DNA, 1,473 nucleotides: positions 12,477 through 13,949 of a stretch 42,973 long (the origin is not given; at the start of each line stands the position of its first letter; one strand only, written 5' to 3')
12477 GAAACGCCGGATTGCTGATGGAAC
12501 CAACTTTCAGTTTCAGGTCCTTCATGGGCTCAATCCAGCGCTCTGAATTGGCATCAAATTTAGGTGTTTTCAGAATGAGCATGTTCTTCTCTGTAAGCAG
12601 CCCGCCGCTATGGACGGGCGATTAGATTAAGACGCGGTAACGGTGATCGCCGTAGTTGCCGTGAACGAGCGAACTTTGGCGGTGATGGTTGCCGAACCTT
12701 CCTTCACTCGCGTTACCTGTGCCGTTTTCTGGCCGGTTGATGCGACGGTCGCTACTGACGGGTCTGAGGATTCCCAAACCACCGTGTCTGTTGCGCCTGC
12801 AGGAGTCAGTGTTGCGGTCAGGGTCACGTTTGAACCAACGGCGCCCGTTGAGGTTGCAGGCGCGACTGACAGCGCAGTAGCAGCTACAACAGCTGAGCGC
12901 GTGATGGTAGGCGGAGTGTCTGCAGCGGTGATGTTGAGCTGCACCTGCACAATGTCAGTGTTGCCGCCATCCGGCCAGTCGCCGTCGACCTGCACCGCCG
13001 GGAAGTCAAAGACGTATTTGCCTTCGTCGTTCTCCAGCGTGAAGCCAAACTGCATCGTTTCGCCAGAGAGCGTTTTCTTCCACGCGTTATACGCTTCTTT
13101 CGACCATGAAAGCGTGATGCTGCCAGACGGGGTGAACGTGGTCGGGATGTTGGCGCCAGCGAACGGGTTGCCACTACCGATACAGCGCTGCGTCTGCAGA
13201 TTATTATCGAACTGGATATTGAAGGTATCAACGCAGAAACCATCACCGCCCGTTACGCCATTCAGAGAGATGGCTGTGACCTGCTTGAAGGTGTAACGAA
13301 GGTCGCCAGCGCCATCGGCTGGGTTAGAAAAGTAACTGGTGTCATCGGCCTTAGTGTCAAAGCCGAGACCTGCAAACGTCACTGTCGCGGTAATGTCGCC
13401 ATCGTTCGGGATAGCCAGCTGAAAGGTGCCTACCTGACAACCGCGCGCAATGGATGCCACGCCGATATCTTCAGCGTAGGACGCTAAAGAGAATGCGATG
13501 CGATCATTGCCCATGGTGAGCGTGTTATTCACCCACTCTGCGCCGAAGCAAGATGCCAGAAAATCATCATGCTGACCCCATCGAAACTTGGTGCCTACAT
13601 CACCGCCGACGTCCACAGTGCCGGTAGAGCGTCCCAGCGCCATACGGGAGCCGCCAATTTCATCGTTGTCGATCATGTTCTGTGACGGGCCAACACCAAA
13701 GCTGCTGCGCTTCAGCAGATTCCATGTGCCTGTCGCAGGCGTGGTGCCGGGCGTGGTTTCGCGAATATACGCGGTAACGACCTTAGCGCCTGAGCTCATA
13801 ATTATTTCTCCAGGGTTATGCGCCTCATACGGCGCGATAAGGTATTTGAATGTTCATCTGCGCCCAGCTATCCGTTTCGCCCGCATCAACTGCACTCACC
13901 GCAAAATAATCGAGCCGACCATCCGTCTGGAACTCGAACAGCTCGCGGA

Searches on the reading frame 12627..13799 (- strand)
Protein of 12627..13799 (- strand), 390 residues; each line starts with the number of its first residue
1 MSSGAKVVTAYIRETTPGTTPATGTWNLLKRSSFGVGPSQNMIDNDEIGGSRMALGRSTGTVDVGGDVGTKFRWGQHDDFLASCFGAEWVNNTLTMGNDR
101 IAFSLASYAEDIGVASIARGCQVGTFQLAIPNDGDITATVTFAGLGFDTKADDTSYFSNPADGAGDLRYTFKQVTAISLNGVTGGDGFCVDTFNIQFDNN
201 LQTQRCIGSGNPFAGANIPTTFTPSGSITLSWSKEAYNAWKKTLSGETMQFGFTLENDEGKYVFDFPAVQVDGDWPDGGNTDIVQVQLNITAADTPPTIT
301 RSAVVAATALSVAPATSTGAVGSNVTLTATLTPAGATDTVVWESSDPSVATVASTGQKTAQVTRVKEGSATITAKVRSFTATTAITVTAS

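Call 67: search_protein_families(library=pfam, proteins=[window:12627-13799:-], max_evalue=0.0001)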
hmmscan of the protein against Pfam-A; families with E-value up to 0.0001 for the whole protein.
window:12627-13799:- (390 aa): 2 families
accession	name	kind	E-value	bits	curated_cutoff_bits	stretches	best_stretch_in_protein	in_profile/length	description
PF18906.5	Phage_tube_2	-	1.2e-32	114.1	27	1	4-292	1-266/266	Phage tail tube protein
PF02368.24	Big_2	-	1.3e-08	35.1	22.8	1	307-380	2-72/79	Bacterial Ig-like domain (group 2)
